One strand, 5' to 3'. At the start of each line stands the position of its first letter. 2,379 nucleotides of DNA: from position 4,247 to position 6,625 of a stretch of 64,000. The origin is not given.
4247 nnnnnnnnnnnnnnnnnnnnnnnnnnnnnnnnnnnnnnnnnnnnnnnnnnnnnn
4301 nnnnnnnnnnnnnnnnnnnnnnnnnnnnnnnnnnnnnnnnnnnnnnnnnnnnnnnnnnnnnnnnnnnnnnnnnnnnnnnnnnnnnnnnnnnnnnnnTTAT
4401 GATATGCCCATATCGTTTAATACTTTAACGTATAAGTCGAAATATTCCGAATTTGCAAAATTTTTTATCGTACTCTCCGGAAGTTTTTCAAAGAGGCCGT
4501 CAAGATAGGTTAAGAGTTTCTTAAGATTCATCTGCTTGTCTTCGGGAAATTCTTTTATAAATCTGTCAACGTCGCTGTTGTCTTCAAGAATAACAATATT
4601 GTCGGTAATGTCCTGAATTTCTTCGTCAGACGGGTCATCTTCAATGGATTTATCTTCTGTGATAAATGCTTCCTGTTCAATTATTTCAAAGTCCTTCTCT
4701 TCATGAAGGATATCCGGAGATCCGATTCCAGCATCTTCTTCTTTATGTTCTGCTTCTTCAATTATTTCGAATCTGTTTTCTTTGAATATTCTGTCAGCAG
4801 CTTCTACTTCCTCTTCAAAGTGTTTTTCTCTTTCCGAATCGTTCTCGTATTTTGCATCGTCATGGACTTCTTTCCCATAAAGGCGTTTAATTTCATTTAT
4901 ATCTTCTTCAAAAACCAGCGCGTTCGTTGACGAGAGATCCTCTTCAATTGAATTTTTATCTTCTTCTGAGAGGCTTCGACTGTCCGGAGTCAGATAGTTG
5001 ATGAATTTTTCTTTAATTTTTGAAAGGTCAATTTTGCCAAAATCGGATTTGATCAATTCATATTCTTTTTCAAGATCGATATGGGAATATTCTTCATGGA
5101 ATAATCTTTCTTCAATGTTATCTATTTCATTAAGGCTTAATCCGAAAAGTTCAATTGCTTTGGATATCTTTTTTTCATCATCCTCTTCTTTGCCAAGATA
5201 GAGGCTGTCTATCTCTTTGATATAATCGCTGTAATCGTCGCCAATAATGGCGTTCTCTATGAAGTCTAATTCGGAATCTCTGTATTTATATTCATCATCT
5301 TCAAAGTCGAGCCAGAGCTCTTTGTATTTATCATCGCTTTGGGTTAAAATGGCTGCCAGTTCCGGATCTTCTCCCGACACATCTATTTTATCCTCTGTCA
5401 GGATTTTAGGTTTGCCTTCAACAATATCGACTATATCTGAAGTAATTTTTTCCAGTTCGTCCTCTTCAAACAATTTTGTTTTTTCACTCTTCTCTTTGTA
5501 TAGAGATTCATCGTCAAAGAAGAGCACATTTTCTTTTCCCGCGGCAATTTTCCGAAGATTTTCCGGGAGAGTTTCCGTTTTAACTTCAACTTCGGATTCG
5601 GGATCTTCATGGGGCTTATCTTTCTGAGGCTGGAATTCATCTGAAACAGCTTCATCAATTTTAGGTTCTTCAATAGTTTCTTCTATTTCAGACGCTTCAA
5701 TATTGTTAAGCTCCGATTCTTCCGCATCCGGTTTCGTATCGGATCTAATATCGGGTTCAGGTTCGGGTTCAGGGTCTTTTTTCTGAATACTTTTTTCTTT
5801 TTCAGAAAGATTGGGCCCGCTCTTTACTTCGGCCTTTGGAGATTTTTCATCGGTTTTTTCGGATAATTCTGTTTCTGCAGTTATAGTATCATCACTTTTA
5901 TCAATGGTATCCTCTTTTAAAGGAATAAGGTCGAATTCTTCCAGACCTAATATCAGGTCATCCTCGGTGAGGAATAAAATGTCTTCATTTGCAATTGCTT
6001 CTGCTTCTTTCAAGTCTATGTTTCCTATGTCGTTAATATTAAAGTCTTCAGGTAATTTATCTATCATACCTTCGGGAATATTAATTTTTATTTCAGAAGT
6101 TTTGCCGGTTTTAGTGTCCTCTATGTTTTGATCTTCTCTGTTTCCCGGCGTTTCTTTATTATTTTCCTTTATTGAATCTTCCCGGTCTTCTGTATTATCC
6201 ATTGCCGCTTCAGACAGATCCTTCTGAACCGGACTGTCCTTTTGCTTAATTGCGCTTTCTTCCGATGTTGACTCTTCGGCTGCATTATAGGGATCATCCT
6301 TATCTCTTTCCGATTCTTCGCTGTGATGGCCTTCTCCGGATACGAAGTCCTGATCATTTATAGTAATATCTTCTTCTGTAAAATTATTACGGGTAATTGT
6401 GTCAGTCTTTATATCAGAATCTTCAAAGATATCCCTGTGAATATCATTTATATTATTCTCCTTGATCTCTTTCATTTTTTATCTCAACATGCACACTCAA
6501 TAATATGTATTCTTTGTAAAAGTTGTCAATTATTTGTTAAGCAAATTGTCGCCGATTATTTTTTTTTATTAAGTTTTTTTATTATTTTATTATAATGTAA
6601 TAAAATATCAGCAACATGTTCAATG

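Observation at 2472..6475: Translationally coupled operon: 692-aa poly-acidic protein plus GAF/degenerate-GGDEF effector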

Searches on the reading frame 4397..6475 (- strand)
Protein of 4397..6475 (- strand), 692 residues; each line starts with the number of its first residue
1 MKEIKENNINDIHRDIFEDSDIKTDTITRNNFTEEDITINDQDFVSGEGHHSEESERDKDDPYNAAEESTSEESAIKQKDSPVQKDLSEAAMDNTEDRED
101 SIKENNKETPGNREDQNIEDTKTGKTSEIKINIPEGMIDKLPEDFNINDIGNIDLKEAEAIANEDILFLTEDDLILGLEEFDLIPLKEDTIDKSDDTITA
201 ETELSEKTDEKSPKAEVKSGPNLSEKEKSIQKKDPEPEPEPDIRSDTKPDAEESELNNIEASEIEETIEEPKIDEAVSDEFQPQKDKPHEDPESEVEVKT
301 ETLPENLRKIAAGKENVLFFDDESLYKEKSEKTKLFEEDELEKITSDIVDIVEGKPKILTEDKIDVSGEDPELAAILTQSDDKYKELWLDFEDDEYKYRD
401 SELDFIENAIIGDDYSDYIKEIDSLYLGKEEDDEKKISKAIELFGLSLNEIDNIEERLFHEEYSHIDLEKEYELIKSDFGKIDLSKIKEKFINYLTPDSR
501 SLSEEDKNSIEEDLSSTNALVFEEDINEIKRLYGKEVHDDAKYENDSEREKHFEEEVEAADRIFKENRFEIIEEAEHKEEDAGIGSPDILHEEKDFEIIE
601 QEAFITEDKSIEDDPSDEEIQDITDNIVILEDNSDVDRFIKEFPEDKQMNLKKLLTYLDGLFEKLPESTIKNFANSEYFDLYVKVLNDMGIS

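Call 3: search_protein_families(library=pfam, proteins=[window:4397-6475:-], max_evalue=1)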
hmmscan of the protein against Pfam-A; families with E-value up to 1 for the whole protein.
window:4397-6475:- (692 aa): 0 families

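Call 4: search_protein_families(library=ncbifam, proteins=[window:4397-6475:-], max_evalue=1)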
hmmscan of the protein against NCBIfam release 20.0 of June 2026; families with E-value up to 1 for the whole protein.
window:4397-6475:- (692 aa): 0 families

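Call 6: find_homologous_proteins(query=window:4397-6475:-)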
Query window:4397-6475:- (692 aa): 23 proteins with E <= 0.001 among 8000 candidates.
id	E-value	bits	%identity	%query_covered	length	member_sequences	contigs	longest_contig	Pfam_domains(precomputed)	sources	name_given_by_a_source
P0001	0.0e+0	1431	100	100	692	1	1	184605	-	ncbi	-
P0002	5.9e-107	377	42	85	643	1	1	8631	PF27359.1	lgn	-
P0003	9.3e-106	373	46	62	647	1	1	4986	-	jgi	jgi:hypothetical protein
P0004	1.5e-105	373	44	83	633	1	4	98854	-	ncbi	-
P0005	5.4e-104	368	69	9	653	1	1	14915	PF27359.1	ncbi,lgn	-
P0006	4.6e-103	364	39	94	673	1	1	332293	-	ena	-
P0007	4.1e-78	282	63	11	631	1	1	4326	-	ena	-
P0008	5.7e-76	275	69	11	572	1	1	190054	-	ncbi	-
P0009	3.4e-75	272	73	12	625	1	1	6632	-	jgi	-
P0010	5.8e-75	272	69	11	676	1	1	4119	-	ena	-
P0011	1.6e-74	270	36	59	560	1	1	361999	-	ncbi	-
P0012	9.4e-74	268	71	10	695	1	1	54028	-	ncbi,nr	ncbi:MAG: hypothetical protein GY754_06920 [bacterium]|nr:hypothetical protein [bacterium]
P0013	1.4e-72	264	69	11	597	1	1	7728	-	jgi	jgi:hypothetical protein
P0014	2.7e-68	250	39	54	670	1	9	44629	PF27359.1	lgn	-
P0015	2.5e-66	243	35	37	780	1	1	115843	PF27359.1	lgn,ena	-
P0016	3.1e-65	239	36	34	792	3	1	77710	PF27359.1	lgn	-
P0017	2.3e-64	237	39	54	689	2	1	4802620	PF27359.1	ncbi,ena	-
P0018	2.6e-64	236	36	57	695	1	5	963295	-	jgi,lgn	jgi:hypothetical protein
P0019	1.4e-61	227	32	64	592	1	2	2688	PF27359.1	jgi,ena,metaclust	metaclust:\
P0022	3.9e-55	206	72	7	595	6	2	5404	PF27359.1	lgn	-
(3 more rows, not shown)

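Call 8: search_protein_families(library=pfam, proteins=[P0002, P0005, P0014, P0015, P0017, P0019], max_evalue=1)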
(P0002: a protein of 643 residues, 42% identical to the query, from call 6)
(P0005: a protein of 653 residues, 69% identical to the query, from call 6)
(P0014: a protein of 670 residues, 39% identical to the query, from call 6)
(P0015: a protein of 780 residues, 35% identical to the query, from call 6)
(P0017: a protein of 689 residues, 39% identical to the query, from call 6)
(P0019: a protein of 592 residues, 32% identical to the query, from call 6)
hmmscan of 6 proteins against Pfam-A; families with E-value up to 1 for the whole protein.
P0002 (643 aa): 0 families

P0005 (653 aa): 0 families

P0014 (670 aa): 0 families

P0015 (780 aa): 1 family
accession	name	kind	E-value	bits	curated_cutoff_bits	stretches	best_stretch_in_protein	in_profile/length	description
PF07794.16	DUF1633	-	0.048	12.2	26.4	1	411-446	809-842/854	Protein of unknown function (DUF1633)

P0017 (689 aa): 1 family
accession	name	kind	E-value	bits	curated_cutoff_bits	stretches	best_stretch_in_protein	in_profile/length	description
PF15390.12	WDCP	-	0.034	12.9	25.3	1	225-317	419-513/694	WD repeat and coiled-coil-containing protein family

P0019 (592 aa): 0 families

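Call 11: find_encoding_contigs(protein=P0001, flank=10000, max_places=3)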
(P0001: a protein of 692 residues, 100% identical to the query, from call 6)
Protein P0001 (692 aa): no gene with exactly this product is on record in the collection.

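Call 12: find_encoding_contigs(protein=P0017, flank=10000, max_places=3)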
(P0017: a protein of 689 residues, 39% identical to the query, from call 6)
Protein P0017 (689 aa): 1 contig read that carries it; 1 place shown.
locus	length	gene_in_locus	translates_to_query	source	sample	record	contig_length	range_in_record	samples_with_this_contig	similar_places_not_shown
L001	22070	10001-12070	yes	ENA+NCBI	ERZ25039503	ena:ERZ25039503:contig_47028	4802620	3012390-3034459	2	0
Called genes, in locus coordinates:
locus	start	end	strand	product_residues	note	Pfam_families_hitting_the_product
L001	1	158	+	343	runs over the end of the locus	PF28316:Lsa36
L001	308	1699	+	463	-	PF28307:LA_1883, PF13616:Rotamase_3, PF13145:Rotamase_2 (weak), PF00639:Rotamase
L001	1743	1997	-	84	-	-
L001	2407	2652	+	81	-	PF09527:ATPase_gene1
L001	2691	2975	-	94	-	-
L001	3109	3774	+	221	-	PF00119:ATP-synt_A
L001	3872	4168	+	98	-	PF00137:ATP-synt_C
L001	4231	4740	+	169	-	PF00430:ATP-synt_B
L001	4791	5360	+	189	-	PF00213:OSCP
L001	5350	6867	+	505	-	PF02874:ATP-synt_ab_N, PF00006:ATP-synt_ab, PF00306:ATP-synt_ab_C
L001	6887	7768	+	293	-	PF00231:ATP-synt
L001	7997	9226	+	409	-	PF00006:ATP-synt_ab, PF22919:ATP-synt_VA_C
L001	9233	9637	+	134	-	PF02823:ATP-synt_DE_N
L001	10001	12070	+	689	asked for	PF27359:TP_0179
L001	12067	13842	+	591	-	PF01590:GAF (weak), PF13185:GAF_2 (faint), PF00990:GGDEF (weak)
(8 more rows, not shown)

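Call 14: find_encoding_contigs(protein=P0006, flank=8000, max_places=2)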
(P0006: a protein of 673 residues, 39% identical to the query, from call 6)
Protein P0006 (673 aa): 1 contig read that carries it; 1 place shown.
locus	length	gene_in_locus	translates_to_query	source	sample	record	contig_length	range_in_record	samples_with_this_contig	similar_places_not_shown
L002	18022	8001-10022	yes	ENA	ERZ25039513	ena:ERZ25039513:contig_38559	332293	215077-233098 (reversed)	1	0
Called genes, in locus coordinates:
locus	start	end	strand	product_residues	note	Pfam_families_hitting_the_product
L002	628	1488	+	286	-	PF00119:ATP-synt_A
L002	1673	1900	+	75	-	PF00137:ATP-synt_C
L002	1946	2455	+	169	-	PF00430:ATP-synt_B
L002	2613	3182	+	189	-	PF00213:OSCP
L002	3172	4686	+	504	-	PF02874:ATP-synt_ab_N, PF00006:ATP-synt_ab, PF00306:ATP-synt_ab_C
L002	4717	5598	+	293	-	PF00231:ATP-synt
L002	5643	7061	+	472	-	PF02874:ATP-synt_ab_N, PF00006:ATP-synt_ab, PF22919:ATP-synt_VA_C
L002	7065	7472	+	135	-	PF02823:ATP-synt_DE_N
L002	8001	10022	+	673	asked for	-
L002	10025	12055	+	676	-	PF13185:GAF_2 (weak), PF00990:GGDEF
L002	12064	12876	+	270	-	PF03781:FGE-sulfatase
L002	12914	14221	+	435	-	PF02730:AFOR_N, PF01314:AFOR_C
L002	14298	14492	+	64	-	PF01314:AFOR_C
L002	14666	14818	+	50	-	-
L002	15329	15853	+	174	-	PF00596:Aldolase_II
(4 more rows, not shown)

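Call 15: find_encoding_contigs(protein=P0018, flank=8000, max_places=2)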
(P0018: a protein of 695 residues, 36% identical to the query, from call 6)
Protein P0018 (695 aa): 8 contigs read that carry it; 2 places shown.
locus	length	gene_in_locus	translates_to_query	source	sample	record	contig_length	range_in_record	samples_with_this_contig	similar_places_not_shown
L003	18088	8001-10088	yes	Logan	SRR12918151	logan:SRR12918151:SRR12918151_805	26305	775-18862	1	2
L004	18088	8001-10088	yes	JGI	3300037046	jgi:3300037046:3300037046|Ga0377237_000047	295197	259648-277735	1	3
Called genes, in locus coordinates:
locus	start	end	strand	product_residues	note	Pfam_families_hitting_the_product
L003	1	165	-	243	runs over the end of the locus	PF00849:PseudoU_synth_2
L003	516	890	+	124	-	-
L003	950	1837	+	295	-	PF04991:LicD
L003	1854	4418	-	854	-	PF00311:PEPcase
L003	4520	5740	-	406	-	-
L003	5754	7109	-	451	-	PF03264:Cytochrom_NNT (faint), PF22113:Mtrc-MtrF_II-IV_dom (faint), PF09699:Paired_CXXCH_1 (faint), PF13435:Cytochrome_C554, PF14522:Cytochrome_C7 (faint)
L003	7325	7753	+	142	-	PF01402:RHH_1 (weak), PF08753:NikR_C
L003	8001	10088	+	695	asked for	-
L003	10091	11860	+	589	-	PF01590:GAF (weak), PF13185:GAF_2 (weak), PF13492:GAF_3 (faint), PF00990:GGDEF (weak)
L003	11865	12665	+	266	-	PF03781:FGE-sulfatase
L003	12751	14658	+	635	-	PF13188:PAS_8 (faint), PF00989:PAS (weak), PF08447:PAS_3 (weak), PF13426:PAS_9 (weak), PF00989:PAS, PF08448:PAS_4, PF13426:PAS_9, PF02518:HATPase_c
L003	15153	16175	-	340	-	PF03590:AsnA, PF00152:tRNA-synt_2 (weak)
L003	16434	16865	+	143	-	PF13115:YtkA (weak)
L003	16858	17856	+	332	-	-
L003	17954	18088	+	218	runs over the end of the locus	-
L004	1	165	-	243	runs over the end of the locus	PF00849:PseudoU_synth_2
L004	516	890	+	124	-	-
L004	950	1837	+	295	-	PF04991:LicD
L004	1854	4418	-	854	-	PF00311:PEPcase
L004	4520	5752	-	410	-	-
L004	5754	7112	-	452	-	PF03264:Cytochrom_NNT (faint), PF22113:Mtrc-MtrF_II-IV_dom (faint), PF09699:Paired_CXXCH_1 (faint), PF14522:Cytochrome_C7 (faint), PF13435:Cytochrome_C554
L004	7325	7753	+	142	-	PF01402:RHH_1 (weak), PF08753:NikR_C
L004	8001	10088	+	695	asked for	-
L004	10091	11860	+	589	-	PF01590:GAF (weak), PF13185:GAF_2 (weak), PF13492:GAF_3 (faint), PF00990:GGDEF (weak)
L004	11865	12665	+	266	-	PF03781:FGE-sulfatase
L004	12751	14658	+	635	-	PF13188:PAS_8 (faint), PF00989:PAS (weak), PF08447:PAS_3 (weak), PF13426:PAS_9 (weak), PF00989:PAS, PF08448:PAS_4, PF13426:PAS_9, PF02518:HATPase_c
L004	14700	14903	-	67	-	-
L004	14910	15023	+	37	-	-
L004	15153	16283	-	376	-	PF03590:AsnA, PF00152:tRNA-synt_2 (weak)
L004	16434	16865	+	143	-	PF13115:YtkA (weak)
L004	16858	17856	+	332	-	-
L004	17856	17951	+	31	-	-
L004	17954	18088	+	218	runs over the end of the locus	-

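Call 16: find_related_loci(query=A1, collection=genome_contigs, flank=8000)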
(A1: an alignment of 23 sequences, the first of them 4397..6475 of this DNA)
Query A1 (692 aa) in genome_contigs; peptide patterns used: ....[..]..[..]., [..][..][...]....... (x = any residue, [..] = any of these).
129 stretches matched a pattern; 90 encode a relative of the query (tblastn E <= 1e-3); the best 80 are kept; 80 distinct loci.
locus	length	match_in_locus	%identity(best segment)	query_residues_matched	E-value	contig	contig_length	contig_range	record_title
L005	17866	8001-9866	43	116-692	1e-114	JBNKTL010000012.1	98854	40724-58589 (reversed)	MAG: Spirochaetota bacterium isolate A2.bin.24.permissive NODE_12_length_98854_cov_6.902174, whole genome shotgun sequen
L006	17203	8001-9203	43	295-691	1e-79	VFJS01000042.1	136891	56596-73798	MAG: Spirochaetia bacterium isolate Bin_56_1 c_000001344605, whole genome shotgun sequence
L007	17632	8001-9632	33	129-691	2e-71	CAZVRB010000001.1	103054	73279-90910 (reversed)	MAG TPA_asm: uncultured Leptospiraceae bacterium isolate binchicken_co13_469 genome assembly, contig: NODE_85_length_103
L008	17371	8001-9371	35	124-691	4e-70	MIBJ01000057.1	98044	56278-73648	MAG: Spirochaetes bacterium RBG_16_49_21 RBG_16_scaffold_569, whole genome shotgun sequence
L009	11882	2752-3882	44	273-691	4e-69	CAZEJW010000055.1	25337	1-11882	MAG TPA_asm: uncultured Leptospirales bacterium isolate binchicken_co42_224 genome assembly, contig: NODE_2214_length_25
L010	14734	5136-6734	34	129-691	1e-67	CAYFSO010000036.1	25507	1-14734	MAG TPA_asm: uncultured Leptospiraceae bacterium isolate ERP107533_co1_200 genome assembly, contig: NODE_1106_length_255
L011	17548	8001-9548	37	131-691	5e-63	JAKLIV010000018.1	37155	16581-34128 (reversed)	MAG: Spirochaetes bacterium isolate RA.bin95 RA.bin95_18, whole genome shotgun sequence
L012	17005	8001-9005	40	317-691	3e-61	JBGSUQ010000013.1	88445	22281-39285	MAG: Spirochaetota bacterium isolate JTS-AC436 k141_3009608, whole genome shotgun sequence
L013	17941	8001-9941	39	126-691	7e-61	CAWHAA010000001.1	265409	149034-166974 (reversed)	MAG: uncultured Spirochaetota bacterium isolate MFD04716.bin.2.40 genome assembly, contig: contig_11408, whole genome sh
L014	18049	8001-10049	37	122-691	5e-61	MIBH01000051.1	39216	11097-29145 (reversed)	MAG: Spirochaetes bacterium RBG_13_51_14 RBG_13_scaffold_390, whole genome shotgun sequence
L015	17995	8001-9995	39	124-691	1e-59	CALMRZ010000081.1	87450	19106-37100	MAG TPA_asm: uncultured Spirochaetes bacterium isolate SRR5007357_bin.202_CONCOCT_v1.1_MAG genome assembly, contig: ERZ7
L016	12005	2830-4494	33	140-690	9e-59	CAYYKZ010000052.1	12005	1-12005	MAG TPA_asm: uncultured Leptospirales bacterium isolate binchicken_co42_427 genome assembly, contig: NODE_8367_length_12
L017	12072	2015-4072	39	118-691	6e-58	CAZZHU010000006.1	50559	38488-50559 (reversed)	MAG TPA_asm: uncultured Leptospirales bacterium isolate SRP192927_co6_673 genome assembly, contig: NODE_930_length_50559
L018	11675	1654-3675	39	116-691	9e-58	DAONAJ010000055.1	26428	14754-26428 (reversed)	MAG TPA_asm: Spirochaetota bacterium isolate AMR_MDS_3976 NODE_1516_length_26428_cov_6.505858, whole genome shotgun sequ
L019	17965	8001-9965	36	129-691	5e-57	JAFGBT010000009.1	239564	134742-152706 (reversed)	MAG: Spirochaetes bacterium isolate Zod_Metabat.1046 k87_2530584, whole genome shotgun sequence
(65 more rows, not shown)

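Call 24: find_homologous_proteins(query=A1, max_evalue=0.001)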
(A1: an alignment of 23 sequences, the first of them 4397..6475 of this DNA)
Query A1 (23 sequences) (692 aa, profile of the alignment): 27 proteins with E <= 0.001 among 8000 candidates.
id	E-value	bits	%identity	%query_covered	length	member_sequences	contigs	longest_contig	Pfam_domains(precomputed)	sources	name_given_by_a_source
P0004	4.7e-184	632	44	83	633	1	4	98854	-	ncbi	-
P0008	8.4e-183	628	69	11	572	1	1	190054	-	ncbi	-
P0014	9.0e-182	624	39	54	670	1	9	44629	PF27359.1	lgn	-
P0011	7.1e-180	618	36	59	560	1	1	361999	-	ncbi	-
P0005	8.8e-180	618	69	9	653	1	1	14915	PF27359.1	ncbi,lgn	-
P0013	1.6e-179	617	69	11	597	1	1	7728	-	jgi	jgi:hypothetical protein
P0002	6.4e-179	615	42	85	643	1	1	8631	PF27359.1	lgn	-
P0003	1.2e-178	614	46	62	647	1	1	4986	-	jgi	jgi:hypothetical protein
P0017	7.5e-174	598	39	54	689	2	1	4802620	PF27359.1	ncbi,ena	-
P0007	1.2e-173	597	63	11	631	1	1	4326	-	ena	-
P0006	6.6e-171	588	39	94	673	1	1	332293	-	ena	-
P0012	3.2e-170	586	71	10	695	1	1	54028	-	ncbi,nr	ncbi:MAG: hypothetical protein GY754_06920 [bacterium]|nr:hypothetical protein [bacterium]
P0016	4.6e-170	585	36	34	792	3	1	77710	PF27359.1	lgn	-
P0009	8.4e-167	575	73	12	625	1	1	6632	-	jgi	-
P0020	7.8e-164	565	33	66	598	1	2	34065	-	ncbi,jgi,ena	ncbi:MAG: hypothetical protein WDA74_01265 [Spirochaetota bacterium]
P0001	1.1e-160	554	100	100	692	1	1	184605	-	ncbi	-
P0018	1.8e-160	554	36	57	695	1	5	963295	-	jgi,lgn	jgi:hypothetical protein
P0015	2.9e-158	547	35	37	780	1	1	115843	PF27359.1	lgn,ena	-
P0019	1.9e-157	544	32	64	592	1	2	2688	PF27359.1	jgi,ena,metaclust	metaclust:\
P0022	7.5e-154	532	72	7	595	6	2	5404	PF27359.1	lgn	-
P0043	8.5e-7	46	42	8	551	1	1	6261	PF27359.1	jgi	jgi:hypothetical protein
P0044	1.6e-6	45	39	12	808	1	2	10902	PF27359.1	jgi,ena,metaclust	metaclust:\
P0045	3.0e-6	45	41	7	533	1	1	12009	PF27359.1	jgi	jgi:hypothetical protein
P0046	9.3e-6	43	51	6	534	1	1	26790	PF27359.1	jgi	jgi:hypothetical protein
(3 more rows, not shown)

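Call 28: find_encoding_contigs(protein=P0046, flank=8000, max_places=2)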
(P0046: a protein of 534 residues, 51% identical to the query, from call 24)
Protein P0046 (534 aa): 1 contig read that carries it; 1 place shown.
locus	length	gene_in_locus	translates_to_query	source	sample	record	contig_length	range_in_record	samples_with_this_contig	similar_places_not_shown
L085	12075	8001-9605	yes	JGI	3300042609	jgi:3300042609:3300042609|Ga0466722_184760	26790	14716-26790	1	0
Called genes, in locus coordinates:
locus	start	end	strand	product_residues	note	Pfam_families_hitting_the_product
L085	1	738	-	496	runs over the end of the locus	PF02446:Glyco_hydro_77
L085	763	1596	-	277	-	PF00528:BPD_transp_1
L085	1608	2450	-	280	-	PF00528:BPD_transp_1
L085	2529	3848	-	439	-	PF01547:SBP_bac_1, PF13416:SBP_bac_8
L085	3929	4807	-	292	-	PF00144:Beta-lactamase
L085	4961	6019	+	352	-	PF01370:Epimerase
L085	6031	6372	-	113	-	-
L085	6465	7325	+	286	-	PF27487:TP_0183_C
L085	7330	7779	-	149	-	PF04977:DivIC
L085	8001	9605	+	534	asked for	PF27359:TP_0179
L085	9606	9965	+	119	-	-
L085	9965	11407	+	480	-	PF01973:MptE-like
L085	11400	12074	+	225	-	?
